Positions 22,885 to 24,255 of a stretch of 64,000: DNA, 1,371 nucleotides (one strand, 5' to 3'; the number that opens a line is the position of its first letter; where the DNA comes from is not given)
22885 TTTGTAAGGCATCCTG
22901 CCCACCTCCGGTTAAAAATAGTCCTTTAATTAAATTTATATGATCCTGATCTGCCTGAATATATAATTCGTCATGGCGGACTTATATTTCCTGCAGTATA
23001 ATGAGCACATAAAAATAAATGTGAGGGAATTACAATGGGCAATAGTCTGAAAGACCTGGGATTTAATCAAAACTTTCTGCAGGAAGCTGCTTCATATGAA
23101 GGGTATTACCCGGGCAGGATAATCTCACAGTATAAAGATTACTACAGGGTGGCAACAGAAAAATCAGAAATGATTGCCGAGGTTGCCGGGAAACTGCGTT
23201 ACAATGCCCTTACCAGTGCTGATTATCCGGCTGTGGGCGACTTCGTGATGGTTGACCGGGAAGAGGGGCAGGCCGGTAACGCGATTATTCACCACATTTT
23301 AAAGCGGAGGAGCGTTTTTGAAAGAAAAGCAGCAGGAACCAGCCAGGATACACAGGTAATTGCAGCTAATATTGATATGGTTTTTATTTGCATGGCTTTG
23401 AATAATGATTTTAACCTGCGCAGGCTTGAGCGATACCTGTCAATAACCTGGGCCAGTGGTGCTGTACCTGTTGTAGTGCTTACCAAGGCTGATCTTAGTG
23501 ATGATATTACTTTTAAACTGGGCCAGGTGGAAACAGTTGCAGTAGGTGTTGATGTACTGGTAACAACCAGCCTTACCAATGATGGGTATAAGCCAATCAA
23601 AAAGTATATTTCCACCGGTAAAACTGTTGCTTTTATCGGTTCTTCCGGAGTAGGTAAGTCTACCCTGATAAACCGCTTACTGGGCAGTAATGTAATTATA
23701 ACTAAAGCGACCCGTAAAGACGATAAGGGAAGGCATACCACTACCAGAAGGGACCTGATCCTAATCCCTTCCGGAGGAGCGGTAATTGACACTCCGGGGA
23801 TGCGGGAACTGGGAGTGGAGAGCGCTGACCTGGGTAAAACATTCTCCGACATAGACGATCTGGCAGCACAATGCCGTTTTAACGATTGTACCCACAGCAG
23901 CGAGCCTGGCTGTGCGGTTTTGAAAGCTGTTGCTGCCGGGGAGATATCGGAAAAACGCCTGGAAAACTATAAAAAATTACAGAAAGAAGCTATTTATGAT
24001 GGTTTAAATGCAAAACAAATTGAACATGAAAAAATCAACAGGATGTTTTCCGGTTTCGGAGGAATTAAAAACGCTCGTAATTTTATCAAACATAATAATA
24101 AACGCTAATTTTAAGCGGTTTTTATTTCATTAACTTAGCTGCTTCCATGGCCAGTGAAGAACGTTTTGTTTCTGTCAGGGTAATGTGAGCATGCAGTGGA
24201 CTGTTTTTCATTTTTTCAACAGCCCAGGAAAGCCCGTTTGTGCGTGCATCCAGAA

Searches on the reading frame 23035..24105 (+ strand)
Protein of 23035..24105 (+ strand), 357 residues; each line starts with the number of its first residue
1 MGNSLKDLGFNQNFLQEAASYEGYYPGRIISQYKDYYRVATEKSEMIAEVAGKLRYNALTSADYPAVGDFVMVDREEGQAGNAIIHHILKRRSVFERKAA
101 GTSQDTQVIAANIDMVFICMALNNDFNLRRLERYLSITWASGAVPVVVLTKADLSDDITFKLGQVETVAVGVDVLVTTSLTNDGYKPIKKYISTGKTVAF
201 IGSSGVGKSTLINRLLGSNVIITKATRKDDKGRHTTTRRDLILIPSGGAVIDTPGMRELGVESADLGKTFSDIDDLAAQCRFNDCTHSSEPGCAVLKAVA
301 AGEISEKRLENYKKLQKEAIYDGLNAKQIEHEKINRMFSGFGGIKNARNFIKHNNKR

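Call 18: find_encoding_contigs(protein=window:23035-24105:+, flank=10000, max_places=1)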
Protein window:23035-24105:+ (357 aa): 17 contigs read that carry it; 1 place shown.
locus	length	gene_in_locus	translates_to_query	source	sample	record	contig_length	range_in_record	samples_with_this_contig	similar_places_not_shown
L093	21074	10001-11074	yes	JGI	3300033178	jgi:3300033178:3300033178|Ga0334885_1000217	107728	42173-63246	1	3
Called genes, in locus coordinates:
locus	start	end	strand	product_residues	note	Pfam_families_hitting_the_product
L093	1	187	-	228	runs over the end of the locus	PF04191:PEMT, PF04140:ICMT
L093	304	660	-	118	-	PF17319:DUF5362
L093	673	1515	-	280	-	PF03096:Ndr (weak), PF12146:Hydrolase_4, PF00561:Abhydrolase_1, PF12697:Abhydrolase_6, PF20408:Abhydrolase_11 (faint)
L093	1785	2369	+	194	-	PF11188:DUF2975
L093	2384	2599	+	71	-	PF13443:HTH_26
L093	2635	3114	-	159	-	PF20140:DUF6530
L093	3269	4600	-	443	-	PF03448:MgtE_N, PF00571:CBS, PF01769:MgtE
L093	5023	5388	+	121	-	PF01022:HTH_5, PF12840:HTH_20 (weak)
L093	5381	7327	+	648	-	PF00122:E1-E2_ATPase, PF00702:Hydrolase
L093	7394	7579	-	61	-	-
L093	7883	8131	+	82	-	-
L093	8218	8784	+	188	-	PF03358:FMN_red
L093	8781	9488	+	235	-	-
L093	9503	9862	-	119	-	PF04237:YjbR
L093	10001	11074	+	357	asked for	PF04548:AIG1 (faint), PF03193:RsgA_GTPase, PF01926:MMR_HSR1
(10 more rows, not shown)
